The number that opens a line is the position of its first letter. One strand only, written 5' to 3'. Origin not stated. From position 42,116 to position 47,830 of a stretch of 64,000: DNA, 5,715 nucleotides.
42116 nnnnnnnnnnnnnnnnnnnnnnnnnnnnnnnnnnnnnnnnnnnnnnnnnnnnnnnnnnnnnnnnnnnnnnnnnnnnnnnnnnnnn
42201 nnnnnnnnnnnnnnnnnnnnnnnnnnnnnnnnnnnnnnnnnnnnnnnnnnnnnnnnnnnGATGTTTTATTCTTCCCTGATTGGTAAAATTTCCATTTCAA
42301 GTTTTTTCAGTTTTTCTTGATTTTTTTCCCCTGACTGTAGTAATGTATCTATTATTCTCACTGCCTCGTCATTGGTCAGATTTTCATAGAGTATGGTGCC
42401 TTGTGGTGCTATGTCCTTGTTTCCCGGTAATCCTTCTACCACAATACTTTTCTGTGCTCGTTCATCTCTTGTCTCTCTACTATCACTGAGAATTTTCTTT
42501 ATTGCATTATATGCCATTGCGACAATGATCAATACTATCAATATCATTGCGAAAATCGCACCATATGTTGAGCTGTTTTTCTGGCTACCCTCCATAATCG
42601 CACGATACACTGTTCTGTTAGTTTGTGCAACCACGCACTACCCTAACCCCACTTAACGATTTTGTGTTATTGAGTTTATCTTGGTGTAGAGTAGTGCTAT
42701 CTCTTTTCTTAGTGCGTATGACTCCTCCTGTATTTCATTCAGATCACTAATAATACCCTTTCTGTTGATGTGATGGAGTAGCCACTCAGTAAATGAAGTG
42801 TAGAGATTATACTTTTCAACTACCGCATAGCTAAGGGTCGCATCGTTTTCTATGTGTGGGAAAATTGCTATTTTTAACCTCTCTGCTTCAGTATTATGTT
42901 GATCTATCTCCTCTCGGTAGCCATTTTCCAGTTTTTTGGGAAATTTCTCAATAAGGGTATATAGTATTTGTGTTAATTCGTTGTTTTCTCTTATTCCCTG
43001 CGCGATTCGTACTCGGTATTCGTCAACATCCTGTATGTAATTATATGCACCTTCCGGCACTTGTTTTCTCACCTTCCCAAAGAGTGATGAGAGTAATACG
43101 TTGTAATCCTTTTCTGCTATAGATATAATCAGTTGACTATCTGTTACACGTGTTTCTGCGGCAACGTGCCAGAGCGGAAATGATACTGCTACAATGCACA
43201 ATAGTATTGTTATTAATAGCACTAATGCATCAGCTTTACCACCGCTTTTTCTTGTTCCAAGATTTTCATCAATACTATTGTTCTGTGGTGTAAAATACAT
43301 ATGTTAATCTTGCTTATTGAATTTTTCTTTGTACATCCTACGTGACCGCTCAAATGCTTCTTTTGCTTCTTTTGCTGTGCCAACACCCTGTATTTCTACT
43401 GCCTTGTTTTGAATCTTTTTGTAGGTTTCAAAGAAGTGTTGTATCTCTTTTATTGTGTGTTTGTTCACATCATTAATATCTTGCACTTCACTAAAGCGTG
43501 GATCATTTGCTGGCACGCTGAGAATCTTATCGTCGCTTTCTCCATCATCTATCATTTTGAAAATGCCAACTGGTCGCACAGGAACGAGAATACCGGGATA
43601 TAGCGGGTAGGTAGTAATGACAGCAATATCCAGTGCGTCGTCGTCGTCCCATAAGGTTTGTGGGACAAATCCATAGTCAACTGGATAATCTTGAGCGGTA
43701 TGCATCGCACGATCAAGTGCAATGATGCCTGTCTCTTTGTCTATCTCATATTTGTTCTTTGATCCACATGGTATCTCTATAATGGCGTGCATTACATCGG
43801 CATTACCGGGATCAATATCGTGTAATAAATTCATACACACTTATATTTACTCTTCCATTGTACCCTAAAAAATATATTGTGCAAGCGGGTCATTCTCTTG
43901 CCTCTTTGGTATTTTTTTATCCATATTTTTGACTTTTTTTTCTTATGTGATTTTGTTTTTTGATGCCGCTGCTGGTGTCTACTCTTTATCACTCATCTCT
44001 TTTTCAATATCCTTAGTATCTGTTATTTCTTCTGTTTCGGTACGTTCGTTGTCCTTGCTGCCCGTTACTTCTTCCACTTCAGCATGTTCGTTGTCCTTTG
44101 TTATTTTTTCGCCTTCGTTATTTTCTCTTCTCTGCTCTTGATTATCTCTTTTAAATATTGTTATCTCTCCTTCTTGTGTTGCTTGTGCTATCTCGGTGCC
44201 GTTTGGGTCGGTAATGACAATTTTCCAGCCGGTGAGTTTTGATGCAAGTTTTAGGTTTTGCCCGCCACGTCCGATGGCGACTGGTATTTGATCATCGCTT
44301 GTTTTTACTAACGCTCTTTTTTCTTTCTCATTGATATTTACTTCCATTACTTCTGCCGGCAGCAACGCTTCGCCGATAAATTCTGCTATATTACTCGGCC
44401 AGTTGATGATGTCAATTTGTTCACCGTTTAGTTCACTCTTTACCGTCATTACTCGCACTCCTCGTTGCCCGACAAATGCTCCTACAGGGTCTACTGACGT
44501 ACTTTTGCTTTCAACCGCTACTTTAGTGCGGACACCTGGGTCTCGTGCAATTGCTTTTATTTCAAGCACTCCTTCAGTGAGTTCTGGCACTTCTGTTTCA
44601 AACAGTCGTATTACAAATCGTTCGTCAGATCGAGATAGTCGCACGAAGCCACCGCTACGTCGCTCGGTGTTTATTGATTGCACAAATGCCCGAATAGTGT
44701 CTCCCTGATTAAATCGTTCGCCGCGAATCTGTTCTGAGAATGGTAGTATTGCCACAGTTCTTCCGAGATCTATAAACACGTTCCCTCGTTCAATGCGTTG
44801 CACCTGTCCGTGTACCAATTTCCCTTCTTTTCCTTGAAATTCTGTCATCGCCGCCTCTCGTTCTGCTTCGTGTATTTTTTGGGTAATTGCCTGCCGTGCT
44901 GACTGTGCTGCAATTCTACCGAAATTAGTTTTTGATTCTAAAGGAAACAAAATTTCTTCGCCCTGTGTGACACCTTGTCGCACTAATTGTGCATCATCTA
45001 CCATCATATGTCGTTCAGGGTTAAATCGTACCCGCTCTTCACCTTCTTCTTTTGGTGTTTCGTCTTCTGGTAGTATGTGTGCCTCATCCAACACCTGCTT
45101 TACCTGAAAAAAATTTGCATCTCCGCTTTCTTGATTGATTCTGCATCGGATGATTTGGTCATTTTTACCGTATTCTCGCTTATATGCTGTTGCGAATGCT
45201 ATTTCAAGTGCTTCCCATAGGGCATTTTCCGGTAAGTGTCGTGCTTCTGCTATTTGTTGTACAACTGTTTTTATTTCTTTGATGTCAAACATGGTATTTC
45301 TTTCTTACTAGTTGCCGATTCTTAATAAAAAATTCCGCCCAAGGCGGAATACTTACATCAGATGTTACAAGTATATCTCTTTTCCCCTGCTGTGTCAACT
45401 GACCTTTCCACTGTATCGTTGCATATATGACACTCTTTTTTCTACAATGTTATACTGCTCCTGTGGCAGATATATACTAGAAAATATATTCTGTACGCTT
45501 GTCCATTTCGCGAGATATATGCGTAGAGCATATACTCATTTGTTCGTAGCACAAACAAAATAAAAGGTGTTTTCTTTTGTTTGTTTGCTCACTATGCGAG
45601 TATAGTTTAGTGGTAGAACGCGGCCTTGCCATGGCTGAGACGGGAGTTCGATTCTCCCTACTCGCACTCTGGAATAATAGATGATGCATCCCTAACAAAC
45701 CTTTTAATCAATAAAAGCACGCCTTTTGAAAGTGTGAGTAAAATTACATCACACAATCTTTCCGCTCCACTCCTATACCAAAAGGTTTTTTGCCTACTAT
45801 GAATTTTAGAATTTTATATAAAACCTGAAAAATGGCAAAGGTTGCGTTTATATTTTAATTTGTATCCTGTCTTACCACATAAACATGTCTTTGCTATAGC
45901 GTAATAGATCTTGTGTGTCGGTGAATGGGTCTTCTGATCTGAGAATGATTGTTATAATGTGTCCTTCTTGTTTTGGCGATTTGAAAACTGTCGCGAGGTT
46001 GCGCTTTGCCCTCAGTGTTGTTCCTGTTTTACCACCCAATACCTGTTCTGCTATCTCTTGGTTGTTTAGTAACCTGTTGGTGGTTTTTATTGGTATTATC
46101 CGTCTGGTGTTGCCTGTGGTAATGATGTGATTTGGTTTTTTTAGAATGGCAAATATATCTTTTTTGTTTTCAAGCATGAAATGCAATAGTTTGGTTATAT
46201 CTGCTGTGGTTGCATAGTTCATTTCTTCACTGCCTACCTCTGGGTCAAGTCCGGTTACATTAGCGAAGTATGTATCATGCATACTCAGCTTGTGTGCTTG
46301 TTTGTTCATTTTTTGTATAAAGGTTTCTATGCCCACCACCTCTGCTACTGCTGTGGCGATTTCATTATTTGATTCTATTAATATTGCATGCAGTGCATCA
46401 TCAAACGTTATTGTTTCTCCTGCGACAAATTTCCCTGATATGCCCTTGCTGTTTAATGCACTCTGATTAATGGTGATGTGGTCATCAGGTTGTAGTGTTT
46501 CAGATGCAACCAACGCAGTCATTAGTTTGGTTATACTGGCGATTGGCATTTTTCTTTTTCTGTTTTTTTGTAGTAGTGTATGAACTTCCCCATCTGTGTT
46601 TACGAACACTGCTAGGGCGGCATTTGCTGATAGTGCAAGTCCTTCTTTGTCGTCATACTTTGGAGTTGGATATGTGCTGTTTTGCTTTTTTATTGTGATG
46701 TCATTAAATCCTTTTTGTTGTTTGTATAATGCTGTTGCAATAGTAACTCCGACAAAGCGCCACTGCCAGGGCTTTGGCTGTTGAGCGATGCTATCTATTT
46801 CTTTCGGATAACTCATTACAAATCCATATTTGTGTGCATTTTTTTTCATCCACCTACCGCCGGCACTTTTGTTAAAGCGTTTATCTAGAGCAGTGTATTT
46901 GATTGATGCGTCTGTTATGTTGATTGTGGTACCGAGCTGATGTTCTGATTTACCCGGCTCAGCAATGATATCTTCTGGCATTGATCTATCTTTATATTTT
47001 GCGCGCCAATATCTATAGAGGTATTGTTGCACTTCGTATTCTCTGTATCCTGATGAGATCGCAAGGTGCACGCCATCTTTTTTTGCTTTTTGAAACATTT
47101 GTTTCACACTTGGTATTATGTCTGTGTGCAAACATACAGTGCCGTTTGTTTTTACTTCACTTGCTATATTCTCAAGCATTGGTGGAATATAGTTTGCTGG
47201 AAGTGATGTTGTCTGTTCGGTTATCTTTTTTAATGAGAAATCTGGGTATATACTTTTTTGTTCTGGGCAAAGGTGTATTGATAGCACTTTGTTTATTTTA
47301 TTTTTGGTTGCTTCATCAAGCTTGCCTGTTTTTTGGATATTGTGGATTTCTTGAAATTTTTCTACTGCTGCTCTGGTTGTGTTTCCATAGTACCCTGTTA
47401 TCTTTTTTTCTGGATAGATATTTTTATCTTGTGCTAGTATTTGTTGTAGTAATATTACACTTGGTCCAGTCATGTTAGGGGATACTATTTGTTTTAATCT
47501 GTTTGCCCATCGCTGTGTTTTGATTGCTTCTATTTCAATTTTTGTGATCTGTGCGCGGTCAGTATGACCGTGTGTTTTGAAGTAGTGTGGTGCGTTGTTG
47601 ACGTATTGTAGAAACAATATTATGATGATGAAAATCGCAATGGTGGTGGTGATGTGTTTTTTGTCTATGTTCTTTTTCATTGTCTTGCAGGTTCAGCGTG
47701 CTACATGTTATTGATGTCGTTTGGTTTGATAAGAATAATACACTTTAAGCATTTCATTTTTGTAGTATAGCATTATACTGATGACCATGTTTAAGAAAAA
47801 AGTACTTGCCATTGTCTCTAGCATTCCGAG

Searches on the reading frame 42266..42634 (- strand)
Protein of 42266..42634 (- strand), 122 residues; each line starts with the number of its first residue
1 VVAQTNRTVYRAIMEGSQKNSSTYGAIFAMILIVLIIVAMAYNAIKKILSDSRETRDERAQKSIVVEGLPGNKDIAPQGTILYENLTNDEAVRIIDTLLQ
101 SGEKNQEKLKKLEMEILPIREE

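Call 89: search_protein_families(library=pfam, proteins=[window:42266-42634:-], max_evalue=0.01)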
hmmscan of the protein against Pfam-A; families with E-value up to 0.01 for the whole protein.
window:42266-42634:- (122 aa): 1 family
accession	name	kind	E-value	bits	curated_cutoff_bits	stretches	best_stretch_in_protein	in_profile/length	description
PF07850.20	Renin_r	-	0.0014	19.1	27.8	1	10-46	19-54/79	Renin receptor-like transmembrane spanning segment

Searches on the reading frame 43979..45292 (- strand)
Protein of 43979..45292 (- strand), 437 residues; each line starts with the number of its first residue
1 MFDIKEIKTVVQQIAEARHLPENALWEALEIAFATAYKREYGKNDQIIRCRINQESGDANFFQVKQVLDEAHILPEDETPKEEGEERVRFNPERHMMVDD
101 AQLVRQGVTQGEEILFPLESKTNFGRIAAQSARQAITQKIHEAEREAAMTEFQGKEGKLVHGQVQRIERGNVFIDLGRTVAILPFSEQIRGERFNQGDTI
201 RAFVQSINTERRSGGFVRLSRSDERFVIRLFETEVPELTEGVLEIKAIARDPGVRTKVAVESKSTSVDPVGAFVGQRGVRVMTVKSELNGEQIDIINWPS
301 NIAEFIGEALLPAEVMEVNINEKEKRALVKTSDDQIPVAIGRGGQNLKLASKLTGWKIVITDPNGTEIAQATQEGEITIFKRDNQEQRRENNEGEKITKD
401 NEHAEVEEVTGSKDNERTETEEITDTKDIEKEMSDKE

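Call 13: search_protein_families(library=pfam, proteins=[window:43979-45292:-])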
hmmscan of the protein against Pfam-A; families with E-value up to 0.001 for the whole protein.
window:43979-45292:- (437 aa): 3 families
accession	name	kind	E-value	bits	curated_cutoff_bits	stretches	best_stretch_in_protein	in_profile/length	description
PF13184.12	KH_5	-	3.1e-25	88.5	27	1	252-320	1-69/69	NusA-like KH domain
PF08529.16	NusA_N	-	3.1e-24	85.9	23.8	1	6-146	1-119/119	NusA N-terminal domain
PF00575.29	S1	-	8.4e-07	29.7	22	1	155-212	3-67/74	S1 RNA binding domain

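Call 14: find_encoding_contigs(protein=window:43979-45292:-, flank=10000, max_places=6)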
Protein window:43979-45292:- (437 aa): no gene with exactly this product is on record in the collection.

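Call 19: find_related_loci(query=window:43979-45292:-, collection=genome_contigs, flank=10000)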
Query window:43979-45292:- (437 aa) in genome_contigs; peptide patterns used: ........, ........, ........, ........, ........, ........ (x = any residue, [..] = any of these).
600 stretches matched a pattern (row limit reached: there are more); 580 encode a relative of the query (tblastn E <= 1e-3); the best 80 are kept; 80 distinct loci.
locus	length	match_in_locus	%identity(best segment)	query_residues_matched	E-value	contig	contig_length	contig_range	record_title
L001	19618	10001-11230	89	1-410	0e+0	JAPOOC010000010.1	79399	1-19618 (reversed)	MAG: Candidatus Kaiserbacteria bacterium isolate APA_bin_25 c_000000485051, whole genome shotgun sequence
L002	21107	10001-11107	51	1-369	4e-123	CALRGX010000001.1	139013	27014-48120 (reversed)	MAG: Parcubacteria group bacterium isolate TrH-25oct19-144 genome assembly, contig: TrH-25oct19-C81, whole genome shotgu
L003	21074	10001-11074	51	1-360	1e-119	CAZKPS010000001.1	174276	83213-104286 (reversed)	MAG TPA_asm: uncultured Candidatus Saccharibacteria bacterium isolate binchicken_co326_56 genome assembly, contig: NODE_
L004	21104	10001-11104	51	1-369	3e-119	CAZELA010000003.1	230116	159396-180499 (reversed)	MAG TPA_asm: uncultured Candidatus Saccharibacteria bacterium isolate SRP170004_co1_374 genome assembly, contig: NODE_49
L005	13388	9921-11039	49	1-374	4e-119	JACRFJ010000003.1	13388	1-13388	MAG: Candidatus Kaiserbacteria bacterium isolate NC_groundwater_1722_Pr3_B-0.1um_52_27 SR-2_scaffold_141_157135, whole g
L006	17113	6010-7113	50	1-369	5e-118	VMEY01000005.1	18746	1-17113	MAG: Parcubacteria group bacterium Athens0416_74 Athens041674_scaffold_2029, whole genome shotgun sequence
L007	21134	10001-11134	49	1-379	9e-118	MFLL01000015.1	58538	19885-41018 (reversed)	MAG: Candidatus Kaiserbacteria bacterium RIFCSPHIGHO2_02_FULL_55_25 rifcsphigho2_02_scaffold_2815, whole genome shotgun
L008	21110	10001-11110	50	1-371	4e-117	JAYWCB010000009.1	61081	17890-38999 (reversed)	MAG: Candidatus Paceibacterota bacterium isolate GL94_DN_metabat_15 GL94_DN_metabat_15_8, whole genome shotgun sequence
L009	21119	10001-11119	49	1-374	7e-117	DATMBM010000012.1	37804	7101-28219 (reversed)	MAG TPA_asm: Candidatus Paceibacterota bacterium isolate SMAG_U13353 k141_379163, whole genome shotgun sequence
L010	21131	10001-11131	48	1-379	1e-116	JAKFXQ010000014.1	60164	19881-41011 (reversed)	MAG: Patescibacteria group bacterium isolate ND3_Bin_31 ND3_0000074, whole genome shotgun sequence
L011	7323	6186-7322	49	1-365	1e-116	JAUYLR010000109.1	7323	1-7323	MAG: bacterium isolate C24_metabat.bin.43 C24_k141_419266, whole genome shotgun sequence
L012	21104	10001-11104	50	1-369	2e-116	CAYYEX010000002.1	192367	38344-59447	MAG TPA_asm: uncultured Candidatus Saccharibacteria bacterium isolate ERP113451_co1_280 genome assembly, contig: NODE_21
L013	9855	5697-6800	50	1-369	4e-116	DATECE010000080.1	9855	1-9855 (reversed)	MAG TPA_asm: Candidatus Paceibacterota bacterium isolate SMAG_U8263 k141_1413769, whole genome shotgun sequence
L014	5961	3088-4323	47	1-408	2e-116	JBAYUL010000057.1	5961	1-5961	MAG: Candidatus Paceibacterota bacterium isolate SO_2016_LW3_34 scaffold21726_LW162_2016, whole genome shotgun sequence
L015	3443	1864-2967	50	1-369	7e-118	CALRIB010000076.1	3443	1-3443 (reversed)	MAG: Candidatus Nomurabacteria bacterium isolate MaH-09apr19-211 genome assembly, contig: MaH-09apr19-C63768, whole geno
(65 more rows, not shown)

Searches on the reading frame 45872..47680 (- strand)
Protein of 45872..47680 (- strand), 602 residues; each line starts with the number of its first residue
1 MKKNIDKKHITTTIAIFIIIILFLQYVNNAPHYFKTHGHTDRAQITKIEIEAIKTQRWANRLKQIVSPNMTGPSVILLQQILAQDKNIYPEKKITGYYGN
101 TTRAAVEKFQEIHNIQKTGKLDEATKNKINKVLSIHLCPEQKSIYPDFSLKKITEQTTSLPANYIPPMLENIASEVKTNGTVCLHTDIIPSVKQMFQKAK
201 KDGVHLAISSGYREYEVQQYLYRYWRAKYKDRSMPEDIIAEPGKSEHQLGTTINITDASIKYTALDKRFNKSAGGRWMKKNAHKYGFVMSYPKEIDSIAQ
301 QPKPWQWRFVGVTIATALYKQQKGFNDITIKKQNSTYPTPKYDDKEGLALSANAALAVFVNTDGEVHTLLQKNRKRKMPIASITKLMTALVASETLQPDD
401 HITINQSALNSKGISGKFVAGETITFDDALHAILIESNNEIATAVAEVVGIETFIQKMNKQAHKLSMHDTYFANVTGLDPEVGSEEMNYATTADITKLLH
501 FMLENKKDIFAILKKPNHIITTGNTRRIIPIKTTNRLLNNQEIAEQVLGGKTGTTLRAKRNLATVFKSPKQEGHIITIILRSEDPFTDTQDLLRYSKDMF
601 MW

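Call 13: search_protein_families(library=pfam, proteins=[window:45872-47680:-])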
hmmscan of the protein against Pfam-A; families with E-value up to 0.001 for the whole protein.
window:45872-47680:- (602 aa): 4 families
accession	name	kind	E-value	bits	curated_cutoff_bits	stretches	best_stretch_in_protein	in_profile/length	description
PF02557.22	VanY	-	2.9e-32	111.6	25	1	184-311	4-131/132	D-alanyl-D-alanine carboxypeptidase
PF00768.25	Peptidase_S11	-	1.8e-31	109.9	27.6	1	350-580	10-235/239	D-alanyl-D-alanine carboxypeptidase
PF01471.23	PG_binding_1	-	2.5e-12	47.2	23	1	71-128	1-56/57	Putative peptidoglycan binding domain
PF13354.11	Beta-lactamase2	-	5.1e-09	36.2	22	1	366-515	12-166/214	Beta-lactamase enzyme family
